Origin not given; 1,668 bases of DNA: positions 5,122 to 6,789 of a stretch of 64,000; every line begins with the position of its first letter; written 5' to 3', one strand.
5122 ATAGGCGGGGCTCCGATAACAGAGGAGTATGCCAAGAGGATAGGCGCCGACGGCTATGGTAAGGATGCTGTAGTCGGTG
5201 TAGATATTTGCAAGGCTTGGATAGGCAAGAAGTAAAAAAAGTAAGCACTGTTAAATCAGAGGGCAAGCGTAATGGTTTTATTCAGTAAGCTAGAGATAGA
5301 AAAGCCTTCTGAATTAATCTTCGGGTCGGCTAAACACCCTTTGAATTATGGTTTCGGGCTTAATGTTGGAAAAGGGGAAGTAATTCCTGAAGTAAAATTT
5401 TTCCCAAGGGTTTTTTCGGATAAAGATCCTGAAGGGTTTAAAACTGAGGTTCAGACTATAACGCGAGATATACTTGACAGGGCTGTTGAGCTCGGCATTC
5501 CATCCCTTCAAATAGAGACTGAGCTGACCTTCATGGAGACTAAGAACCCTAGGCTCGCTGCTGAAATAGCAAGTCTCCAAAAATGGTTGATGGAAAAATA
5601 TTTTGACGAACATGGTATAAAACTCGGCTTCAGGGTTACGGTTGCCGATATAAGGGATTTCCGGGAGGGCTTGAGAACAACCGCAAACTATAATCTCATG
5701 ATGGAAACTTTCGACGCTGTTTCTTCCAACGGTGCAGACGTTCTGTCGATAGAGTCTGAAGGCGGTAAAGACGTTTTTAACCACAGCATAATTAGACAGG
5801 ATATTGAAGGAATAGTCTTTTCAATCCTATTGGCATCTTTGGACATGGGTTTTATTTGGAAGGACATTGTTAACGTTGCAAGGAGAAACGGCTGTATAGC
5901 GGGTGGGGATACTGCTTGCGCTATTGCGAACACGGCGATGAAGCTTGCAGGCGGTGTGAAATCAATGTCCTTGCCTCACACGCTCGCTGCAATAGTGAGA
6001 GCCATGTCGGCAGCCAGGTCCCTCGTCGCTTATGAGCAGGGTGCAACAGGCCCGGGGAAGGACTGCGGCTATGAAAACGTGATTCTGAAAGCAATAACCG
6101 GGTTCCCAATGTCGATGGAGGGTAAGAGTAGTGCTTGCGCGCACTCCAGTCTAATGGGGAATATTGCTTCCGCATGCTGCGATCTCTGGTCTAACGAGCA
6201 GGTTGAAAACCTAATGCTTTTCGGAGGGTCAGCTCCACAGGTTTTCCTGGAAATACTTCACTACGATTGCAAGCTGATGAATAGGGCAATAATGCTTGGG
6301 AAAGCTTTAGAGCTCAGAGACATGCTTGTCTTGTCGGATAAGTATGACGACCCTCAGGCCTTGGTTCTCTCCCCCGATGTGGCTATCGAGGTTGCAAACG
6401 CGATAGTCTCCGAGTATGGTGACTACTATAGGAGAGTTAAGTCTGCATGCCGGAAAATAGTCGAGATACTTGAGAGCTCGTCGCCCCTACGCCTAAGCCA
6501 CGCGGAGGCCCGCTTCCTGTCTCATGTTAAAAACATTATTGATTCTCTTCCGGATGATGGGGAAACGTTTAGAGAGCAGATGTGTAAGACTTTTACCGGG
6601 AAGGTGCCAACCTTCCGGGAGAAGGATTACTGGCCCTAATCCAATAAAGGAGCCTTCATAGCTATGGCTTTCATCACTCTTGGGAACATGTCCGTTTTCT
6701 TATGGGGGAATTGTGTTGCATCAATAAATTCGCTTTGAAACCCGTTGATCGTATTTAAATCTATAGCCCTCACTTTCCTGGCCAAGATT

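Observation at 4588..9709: Methanol:corrinoid methyltransferase module (mtaC–mtaB, RACo-type activase, URO-D-like) embedded in a glycan-degrading gene neighbourhood with no mcr/mtr in view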

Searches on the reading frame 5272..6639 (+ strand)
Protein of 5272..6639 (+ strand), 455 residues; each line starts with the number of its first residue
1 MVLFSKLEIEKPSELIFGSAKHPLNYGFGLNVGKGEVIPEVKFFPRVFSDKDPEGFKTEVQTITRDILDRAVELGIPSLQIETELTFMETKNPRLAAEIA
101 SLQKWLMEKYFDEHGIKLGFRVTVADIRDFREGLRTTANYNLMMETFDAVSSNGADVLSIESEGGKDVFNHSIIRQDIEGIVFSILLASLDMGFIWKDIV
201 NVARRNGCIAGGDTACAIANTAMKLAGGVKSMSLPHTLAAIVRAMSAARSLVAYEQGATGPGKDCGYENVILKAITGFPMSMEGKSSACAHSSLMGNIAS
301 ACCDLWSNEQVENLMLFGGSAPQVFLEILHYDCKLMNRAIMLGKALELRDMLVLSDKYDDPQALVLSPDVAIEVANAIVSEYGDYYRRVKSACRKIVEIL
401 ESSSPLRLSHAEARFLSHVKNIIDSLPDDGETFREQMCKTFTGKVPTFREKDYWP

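Call 3: search_protein_families(library=pfam, proteins=[window:5272-6639:+])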
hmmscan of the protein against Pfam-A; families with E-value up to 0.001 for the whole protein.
window:5272-6639:+ (455 aa): 1 family
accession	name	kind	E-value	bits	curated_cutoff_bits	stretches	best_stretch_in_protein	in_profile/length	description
PF12176.13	MtaB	-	7.5e-175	582.6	25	1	4-453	4-459/460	Methanol-cobalamin methyltransferase B subunit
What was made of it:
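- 5272..6639 (+): mtaB: methanol:corrinoid methyltransferase (MT1). Pfam MtaB 582.6 bits (call 3).
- Checked: MtaB, 5272-6639 (+): Pfam MtaB E 7.5e-175 over 4-453 of 455 aa (call 3).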

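Call 4: search_protein_families(library=ncbifam, proteins=[window:5272-6639:+])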
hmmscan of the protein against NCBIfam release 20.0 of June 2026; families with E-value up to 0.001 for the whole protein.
window:5272-6639:+ (455 aa): 1 family
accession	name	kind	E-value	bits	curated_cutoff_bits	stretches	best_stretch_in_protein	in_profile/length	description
NF040651.2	MtaB_Meth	equivalog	2.5e-168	560.6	720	1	4-453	4-458/460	methanol--corrinoid protein co-methyltransferase MtaB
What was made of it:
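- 5272..6639 (+): NCBIfam methanogen equivalog scores 560.6, below the cut-off of 720 (call 4).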

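Call 11: search_solved_structures(query=window:5272-6639:+, show_alignments=1)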
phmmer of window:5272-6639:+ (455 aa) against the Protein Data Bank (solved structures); distinct sequences matched with E-value up to 0.001: 1.
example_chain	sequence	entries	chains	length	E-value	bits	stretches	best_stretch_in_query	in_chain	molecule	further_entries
2i2x_A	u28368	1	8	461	7.9e-127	427.1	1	11-453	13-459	Methyltransferase 1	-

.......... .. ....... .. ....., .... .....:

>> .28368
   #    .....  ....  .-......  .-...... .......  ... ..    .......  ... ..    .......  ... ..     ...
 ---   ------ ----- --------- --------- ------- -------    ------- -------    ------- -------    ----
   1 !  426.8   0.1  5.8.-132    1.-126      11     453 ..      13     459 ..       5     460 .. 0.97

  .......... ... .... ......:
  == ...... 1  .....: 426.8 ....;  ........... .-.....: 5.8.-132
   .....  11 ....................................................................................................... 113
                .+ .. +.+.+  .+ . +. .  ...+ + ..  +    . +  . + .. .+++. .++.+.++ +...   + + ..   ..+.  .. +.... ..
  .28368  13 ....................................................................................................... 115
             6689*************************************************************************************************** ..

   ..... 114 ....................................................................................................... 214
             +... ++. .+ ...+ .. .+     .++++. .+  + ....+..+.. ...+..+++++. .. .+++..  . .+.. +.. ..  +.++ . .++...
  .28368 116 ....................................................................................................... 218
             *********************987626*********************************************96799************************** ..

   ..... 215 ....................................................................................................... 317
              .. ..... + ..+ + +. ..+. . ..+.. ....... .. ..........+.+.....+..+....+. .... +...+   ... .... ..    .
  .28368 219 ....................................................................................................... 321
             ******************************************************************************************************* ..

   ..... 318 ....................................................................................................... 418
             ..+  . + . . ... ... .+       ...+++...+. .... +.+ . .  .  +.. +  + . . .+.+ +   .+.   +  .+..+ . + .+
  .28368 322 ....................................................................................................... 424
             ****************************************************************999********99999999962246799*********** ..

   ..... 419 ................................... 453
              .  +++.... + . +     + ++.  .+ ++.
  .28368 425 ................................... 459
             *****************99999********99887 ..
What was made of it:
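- Checked: It matches M. barkeri MtaB (2I2X) at E 8e-127 (call 11).
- MtaB is 55%-level similar to the Methanosarcina enzyme (call 11).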

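Call 13: find_related_loci(query=window:5272-6639:+, collection=genome_contigs, flank=8000)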
Query window:5272-6639:+ (455 aa) in genome_contigs; peptide patterns used: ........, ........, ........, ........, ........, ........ (x = any residue, [..] = any of these).
58 stretches matched a pattern; 25 encode a relative of the query (tblastn E <= 1e-3); 25 distinct loci.
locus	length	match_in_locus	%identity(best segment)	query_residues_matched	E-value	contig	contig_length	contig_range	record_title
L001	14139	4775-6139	97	1-455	0e+0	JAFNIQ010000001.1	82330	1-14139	MAG: Candidatus Brockarchaeota archaeon isolate GD2_1 GD2_1_scaffold_33_curated, whole genome shotgun sequence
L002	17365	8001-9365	91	1-455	0e+0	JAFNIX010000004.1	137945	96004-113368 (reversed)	MAG: Candidatus Brockarchaeota archaeon isolate DRTY-6.bins.80 NODE_4_length_137945_cov_6.71494, whole genome shotgun se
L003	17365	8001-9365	85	1-455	0e+0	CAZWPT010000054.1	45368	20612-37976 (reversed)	MAG TPA_asm: uncultured Nitrososphaerota archaeon isolate SRP231805_co4_161 genome assembly, contig: k141_214265, whole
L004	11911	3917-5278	84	1-455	0e+0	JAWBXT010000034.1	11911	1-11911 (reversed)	MAG: Thermoproteota archaeon isolate JZ-1_201901_bins_10 JZ-1_201901_bins_10_scaffold_34, whole genome shotgun sequence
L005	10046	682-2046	83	1-455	0e+0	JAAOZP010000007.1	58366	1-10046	MAG: Thaumarchaeota archaeon isolate SJ3.Bin56 k141_386140, whole genome shotgun sequence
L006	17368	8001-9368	79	1-455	0e+0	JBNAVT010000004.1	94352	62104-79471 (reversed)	MAG: Thermoproteota archaeon isolate Kamch4342-D-MF-045 bin3.fa-4, whole genome shotgun sequence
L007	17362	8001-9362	78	3-455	0e+0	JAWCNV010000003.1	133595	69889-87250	MAG: Thermoproteota archaeon isolate JZ-2_201709_bins_51 JZ-2_201709_bins_51_scaffold_3, whole genome shotgun sequence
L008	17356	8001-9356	53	4-453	3e-158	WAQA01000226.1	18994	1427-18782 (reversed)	MAG: Candidatus Bathyarchaeota archaeon isolate S146_99_esom k151_798223, whole genome shotgun sequence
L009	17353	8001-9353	47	4-453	2e-132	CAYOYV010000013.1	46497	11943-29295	MAG TPA_asm: uncultured Nitrososphaerota archaeon isolate binchicken_co124_248 genome assembly, contig: NODE_187_length_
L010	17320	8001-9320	43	4-437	5e-105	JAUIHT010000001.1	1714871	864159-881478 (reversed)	MAG: Verrucomicrobiia bacterium isolate Co_bin.226 NODE_4_length_1714871_cov_1.958198, whole genome shotgun sequence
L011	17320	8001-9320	43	1-436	4e-104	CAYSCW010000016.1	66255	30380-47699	MAG TPA_asm: uncultured Eubacteriales bacterium isolate binchicken_co34_437 genome assembly, contig: NODE_487_length_662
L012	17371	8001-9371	41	1-453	1e-102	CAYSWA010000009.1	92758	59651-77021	MAG TPA_asm: uncultured candidatus Brocadiaceae bacterium isolate SRP141376_co1_83 genome assembly, contig: NODE_608_len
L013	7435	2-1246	44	32-442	4e-102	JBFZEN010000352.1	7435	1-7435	MAG: bacterium isolate PPR_0588 k121_5770058, whole genome shotgun sequence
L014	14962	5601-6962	41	4-453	3e-101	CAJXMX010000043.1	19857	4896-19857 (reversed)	MAG TPA_asm: uncultured Opitutales bacterium isolate SRR6201619_bin.15_MetaBAT_v2.12.1_MAG genome assembly, contig: NODE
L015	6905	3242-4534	42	4-428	7e-101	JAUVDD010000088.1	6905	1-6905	MAG: Puniceicoccales bacterium isolate CSMAG_288 CSMAG_288_k141_4410904_length_6905_cov_7.0000, whole genome shotgun seq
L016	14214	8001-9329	43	1-437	5e-101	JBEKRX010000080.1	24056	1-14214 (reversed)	MAG: Verrucomicrobiota bacterium isolate SPRUCE 520 SPRUCE_520_80, whole genome shotgun sequence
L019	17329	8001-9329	42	1-437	3e-96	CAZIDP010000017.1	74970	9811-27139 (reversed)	MAG TPA_asm: uncultured Nitrospirales bacterium isolate SRP241326_co1_1 genome assembly, contig: NODE_609_length_74970_c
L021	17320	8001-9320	41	4-437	2e-91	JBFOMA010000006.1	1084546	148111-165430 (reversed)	MAG: Puniceicoccaceae bacterium isolate PD13Bin-3-1 c_000000000006, whole genome shotgun sequence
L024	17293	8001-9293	41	4-428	1e-91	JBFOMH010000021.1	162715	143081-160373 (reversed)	MAG: Puniceicoccaceae bacterium isolate E07Bin-2-1 c_000000000021, whole genome shotgun sequence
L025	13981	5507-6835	41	4-440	6e-95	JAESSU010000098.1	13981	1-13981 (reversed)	MAG: Phycisphaeraceae bacterium isolate NORP295 CoAssembly_791067, whole genome shotgun sequence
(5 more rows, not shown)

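Call 45: search_protein_families(library=pfam, proteins=[L025:11-907:+, L025:923-3289:-, L025:3390-4568:+, L025:7386-8009:+, L025:8022-8903:-, L025:8977-9906:+, L025:9903-11009:+, L025:11033-13204:-, L025:13310-13936:-], max_evalue=0.001)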
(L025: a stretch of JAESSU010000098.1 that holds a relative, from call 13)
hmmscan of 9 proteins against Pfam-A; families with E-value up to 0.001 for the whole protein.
L025:11-907:+ (298 aa): 4 families
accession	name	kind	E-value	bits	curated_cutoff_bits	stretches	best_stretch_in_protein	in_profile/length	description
PF12833.13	HTH_18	-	7.2e-22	77.9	33.6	1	212-290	1-79/80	Helix-turn-helix domain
PF00165.29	HTH_AraC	-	1.3e-15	57.5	26.6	1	255-290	8-42/42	Bacterial regulatory helix-turn-helix proteins, AraC family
PF02311.25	AraC_binding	-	5.4e-08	33.1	21.1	1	32-110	16-96/135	AraC-like ligand binding domain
PF07883.17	Cupin_2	-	0.00069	19.7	27.2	0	27-78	6-57/70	Cupin domain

L025:923-3289:- (788 aa): 3 families
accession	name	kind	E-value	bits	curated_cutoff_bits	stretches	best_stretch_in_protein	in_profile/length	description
PF14574.11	RACo_C_ter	-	8.6e-69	231.9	27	1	545-787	3-249/261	C-terminal domain of RACo the ASKHA domain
PF17651.6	Raco_middle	-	5.8e-46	156.6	26.8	1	374-539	1-161/163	RACo middle region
PF07796.16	DUF1638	-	9.5e-38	130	27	1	32-207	2-161/161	Protein of unknown function (DUF1638)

L025:3390-4568:+ (392 aa): 2 families
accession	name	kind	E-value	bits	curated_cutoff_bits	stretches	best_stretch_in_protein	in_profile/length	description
PF12833.13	HTH_18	-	6.2e-22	78.1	33.6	1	310-387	2-79/80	Helix-turn-helix domain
PF00165.29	HTH_AraC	-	8.3e-17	61.3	26.6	2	351-387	7-42/42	Bacterial regulatory helix-turn-helix proteins, AraC family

L025:7386-8009:+ (207 aa): 2 families
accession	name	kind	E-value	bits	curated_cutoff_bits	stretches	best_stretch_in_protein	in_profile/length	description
PF12833.13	HTH_18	-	3.5e-19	69.3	33.6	1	122-200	1-79/80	Helix-turn-helix domain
PF00165.29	HTH_AraC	-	8.6e-15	54.9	26.6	2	161-199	1-41/42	Bacterial regulatory helix-turn-helix proteins, AraC family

L025:8022-8903:- (293 aa): 4 families
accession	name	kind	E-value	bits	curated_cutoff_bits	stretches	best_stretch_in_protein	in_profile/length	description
PF12833.13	HTH_18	-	4.9e-22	78.5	33.6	1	209-287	2-80/80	Helix-turn-helix domain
PF00165.29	HTH_AraC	-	8.4e-17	61.3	26.6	2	198-236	4-42/42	Bacterial regulatory helix-turn-helix proteins, AraC family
PF02311.25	AraC_binding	-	2e-06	28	21.1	1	31-103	11-84/135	AraC-like ligand binding domain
PF07883.17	Cupin_2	-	1.2e-05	25.3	27.2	1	34-92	9-66/70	Cupin domain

L025:8977-9906:+ (309 aa): 1 family
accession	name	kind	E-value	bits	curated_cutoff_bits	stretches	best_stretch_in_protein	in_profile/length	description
PF05721.19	PhyH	-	2.8e-18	67.4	22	1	29-250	1-212/213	Phytanoyl-CoA dioxygenase (PhyH)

L025:9903-11009:+ (368 aa): 0 families

L025:11033-13204:- (723 aa): 4 families
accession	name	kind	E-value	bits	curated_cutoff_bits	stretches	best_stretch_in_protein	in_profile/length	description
PF03572.23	Peptidase_S41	-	7.9e-44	149.6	24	1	481-652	1-164/165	Peptidase family S41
PF17820.7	PDZ_6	-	1.8e-10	40.8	27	1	384-438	2-54/54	PDZ domain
PF00595.29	PDZ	-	7.9e-10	39.4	23.2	1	371-436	12-80/81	PDZ domain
PF13180.12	PDZ_2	-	1.8e-08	34.9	27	1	371-445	3-76/80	PDZ domain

L025:13310-13936:- (208 aa): 2 families
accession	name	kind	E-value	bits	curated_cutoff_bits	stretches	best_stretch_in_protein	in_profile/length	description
PF10431.15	ClpB_D2-small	-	2.8e-09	37.3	21.9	1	106-174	3-67/81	C-terminal, D2-small domain, of ClpB protein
PF07724.20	AAA_2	-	8e-08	32.9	27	1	2-98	99-166/166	AAA domain (Cdc48 subfamily)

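Call 46: search_protein_families(library=pfam, proteins=[L004:1575-2984:+, L004:6674-7735:+, L004:7888-9006:+, L004:9179-10690:+, L004:11121-11759:-, L007:5061-7130:-, L007:12730-13926:-, L007:14326-16200:-, L007:4018-4980:+, L007:1050-3845:-], max_evalue=0.001)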
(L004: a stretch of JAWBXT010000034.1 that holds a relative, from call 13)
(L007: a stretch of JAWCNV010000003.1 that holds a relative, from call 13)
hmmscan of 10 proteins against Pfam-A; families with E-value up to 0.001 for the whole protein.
L004:1575-2984:+ (469 aa): 3 families
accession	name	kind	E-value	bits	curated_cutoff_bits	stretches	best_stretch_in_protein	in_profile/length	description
PF14587.12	Glyco_hydr_30_2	-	3.1e-15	56.8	27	1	104-259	98-248/364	O-Glycosyl hydrolase family 30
PF02057.21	Glyco_hydro_59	-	7.5e-12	45.6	27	1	48-334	3-254/294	Glycosyl hydrolase family 59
PF02055.22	Glyco_hydro_30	-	1.6e-10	40.9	23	1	119-277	84-246/348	Glycosyl hydrolase family 30 TIM-barrel domain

L004:6674-7735:+ (353 aa): 1 family
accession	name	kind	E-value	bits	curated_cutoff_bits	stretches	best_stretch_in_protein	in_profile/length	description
PF01208.23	URO-D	-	2.7e-30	106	23.9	1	108-346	101-346/346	Uroporphyrinogen decarboxylase (URO-D)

L004:7888-9006:+ (372 aa): 1 family
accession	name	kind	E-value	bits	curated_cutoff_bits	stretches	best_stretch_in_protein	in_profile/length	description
PF01208.23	URO-D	-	2.4e-09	37.1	23.9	1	180-364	161-342/346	Uroporphyrinogen decarboxylase (URO-D)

L004:9179-10690:+ (503 aa): 1 family
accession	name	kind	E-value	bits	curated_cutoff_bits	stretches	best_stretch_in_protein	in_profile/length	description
PF17517.7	IgGFc_binding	-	0.00089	19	25.6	0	80-106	22-46/297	IgGFc binding protein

L004:11121-11759:- (212 aa): 1 family
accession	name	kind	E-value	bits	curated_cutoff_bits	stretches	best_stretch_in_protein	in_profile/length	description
PF04675.19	DNA_ligase_A_N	-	1.2e-11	45.5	24.6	1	17-166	2-157/174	DNA ligase N terminus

L007:5061-7130:- (689 aa): 1 family
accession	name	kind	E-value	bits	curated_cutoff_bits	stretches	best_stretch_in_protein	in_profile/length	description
PF03030.21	H_PPase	-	1e-246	821.1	29.7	1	19-680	2-645/645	Inorganic H+ pyrophosphatase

L007:12730-13926:- (398 aa): 3 families
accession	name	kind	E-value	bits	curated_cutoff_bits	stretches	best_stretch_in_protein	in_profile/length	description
PF13517.12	FG-GAP_3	-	8.1e-30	103.6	26.9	3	85-147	1-59/61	FG-GAP-like repeat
PF01839.29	FG-GAP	-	1.6e-21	76.2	22.1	2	28-48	1-21/37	FG-GAP repeat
PF22301.2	AUDH_beta_propeller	-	0.0009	19.5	27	0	52-73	2-24/179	Aldos-2-ulose dehydratase, beta-propeller domain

L007:14326-16200:- (624 aa): 2 families
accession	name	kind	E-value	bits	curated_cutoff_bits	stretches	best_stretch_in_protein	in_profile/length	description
PF01314.23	AFOR_C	-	3.2e-67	227.8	27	1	245-610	17-385/385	Aldehyde ferredoxin oxidoreductase, domains 2 & 3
PF02730.20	AFOR_N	-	4.7e-61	206.4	29.8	1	6-218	1-198/199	Aldehyde ferredoxin oxidoreductase, N-terminal domain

L007:4018-4980:+ (320 aa): 4 families
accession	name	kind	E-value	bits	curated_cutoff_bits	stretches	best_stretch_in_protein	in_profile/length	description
PF02129.25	Peptidase_S15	-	4.6e-09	36.8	23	1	77-187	2-115/262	X-Pro dipeptidyl-peptidase (S15 family)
PF00561.26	Abhydrolase_1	-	2.9e-06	27.6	25.8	1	95-190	1-92/245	alpha/beta hydrolase fold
PF12146.15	Hydrolase_4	-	5.3e-05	23.1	27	1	96-188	5-93/239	Serine aminopeptidase, S33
PF12697.13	Abhydrolase_6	-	0.0001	23.5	26.3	1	97-199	1-93/217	Alpha/beta hydrolase family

L007:1050-3845:- (931 aa): 7 families
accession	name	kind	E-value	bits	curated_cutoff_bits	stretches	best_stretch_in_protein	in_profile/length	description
PF00122.25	E1-E2_ATPase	-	5.6e-54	182.8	28.1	1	124-324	2-181/181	E1-E2 ATPase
PF00689.26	Cation_ATPase_C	-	3.7e-41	141.3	27.3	1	743-917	1-168/175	Cation transporting ATPase, C-terminus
PF13246.12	Cation_ATPase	-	3.3e-29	101.2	21.7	1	402-491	1-91/91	Cation transport ATPase (P-type)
PF00690.31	Cation_ATPase_N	-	5.8e-22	77.6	20.4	1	5-72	1-69/69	Cation transporter/ATPase, N-terminus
PF00702.32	Hydrolase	-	3.6e-19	70.4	26.4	1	342-666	3-191/191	haloacid dehalogenase-like hydrolase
PF12710.13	HAD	-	0.00013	22.9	27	1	518-661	49-187/189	haloacid dehalogenase-like hydrolase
PF08282.18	Hydrolase_3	-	0.00075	19.7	20.9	0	644-698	201-254/255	haloacid dehalogenase-like hydrolase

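Call 47: search_protein_families(library=ncbifam, proteins=[L004:6674-7735:+, L004:7888-9006:+, L009:11314-12327:+, L025:9903-11009:+], max_evalue=1)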
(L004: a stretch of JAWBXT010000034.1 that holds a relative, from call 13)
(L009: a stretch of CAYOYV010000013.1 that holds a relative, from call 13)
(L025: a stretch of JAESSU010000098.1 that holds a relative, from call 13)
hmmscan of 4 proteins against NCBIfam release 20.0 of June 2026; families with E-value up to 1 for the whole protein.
L004:6674-7735:+ (353 aa): 5 families
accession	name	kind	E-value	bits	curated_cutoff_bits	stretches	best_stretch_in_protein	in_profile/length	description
NF004889.0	PRK06252.1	subfamily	1.9e-20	73.2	244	1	136-346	138-336/340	methylcobalamin:coenzyme M methyltransferase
TIGR01463.1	mtaA_cmuA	subfamily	2.3e-18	66.6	235.4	1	138-345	139-337/340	MtaA/CmuA family methyltransferase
NF040654.1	MtaA_Meth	equivalog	2.7e-15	56.2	400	1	127-315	128-312/337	methylcobamide:CoM methyltransferase MtaA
NF041608.1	methylcob_mtaseMtbA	equivalog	6.5e-08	32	600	1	153-325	154-324/339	methylcobamide:CoM methyltransferase MtbA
TIGR01464.1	hemE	equivalog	1.8e-07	30.5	302.95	1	160-338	161-331/338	uroporphyrinogen decarboxylase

L004:7888-9006:+ (372 aa): 4 families
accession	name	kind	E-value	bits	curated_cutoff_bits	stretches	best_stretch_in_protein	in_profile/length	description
NF004889.0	PRK06252.1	subfamily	3.1e-05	23.1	244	1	190-283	166-257/340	methylcobalamin:coenzyme M methyltransferase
NF041608.1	methylcob_mtaseMtbA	equivalog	0.0031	16.6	600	1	192-283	167-259/339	methylcobamide:CoM methyltransferase MtbA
TIGR01463.1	mtaA_cmuA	subfamily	0.004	16.4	235.4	1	190-284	165-260/340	MtaA/CmuA family methyltransferase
NF040654.1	MtaA_Meth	equivalog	0.041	12.8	400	1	193-283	167-255/337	methylcobamide:CoM methyltransferase MtaA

L009:11314-12327:+ (338 aa): 5 families
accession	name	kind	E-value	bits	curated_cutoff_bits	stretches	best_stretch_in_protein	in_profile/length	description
TIGR01463.1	mtaA_cmuA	subfamily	2.4e-24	86.2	235.4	1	144-333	156-336/340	MtaA/CmuA family methyltransferase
NF004889.0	PRK06252.1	subfamily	1.3e-21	77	244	1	151-334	164-335/340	methylcobalamin:coenzyme M methyltransferase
NF040654.1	MtaA_Meth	equivalog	1.1e-16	60.8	400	1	144-335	155-335/337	methylcobamide:CoM methyltransferase MtaA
NF041608.1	methylcob_mtaseMtbA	equivalog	5.1e-15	55.4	600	1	133-335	147-337/339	methylcobamide:CoM methyltransferase MtbA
TIGR01464.1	hemE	equivalog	5.6e-13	48.6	302.95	1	87-333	92-337/338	uroporphyrinogen decarboxylase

L025:9903-11009:+ (368 aa): 0 families
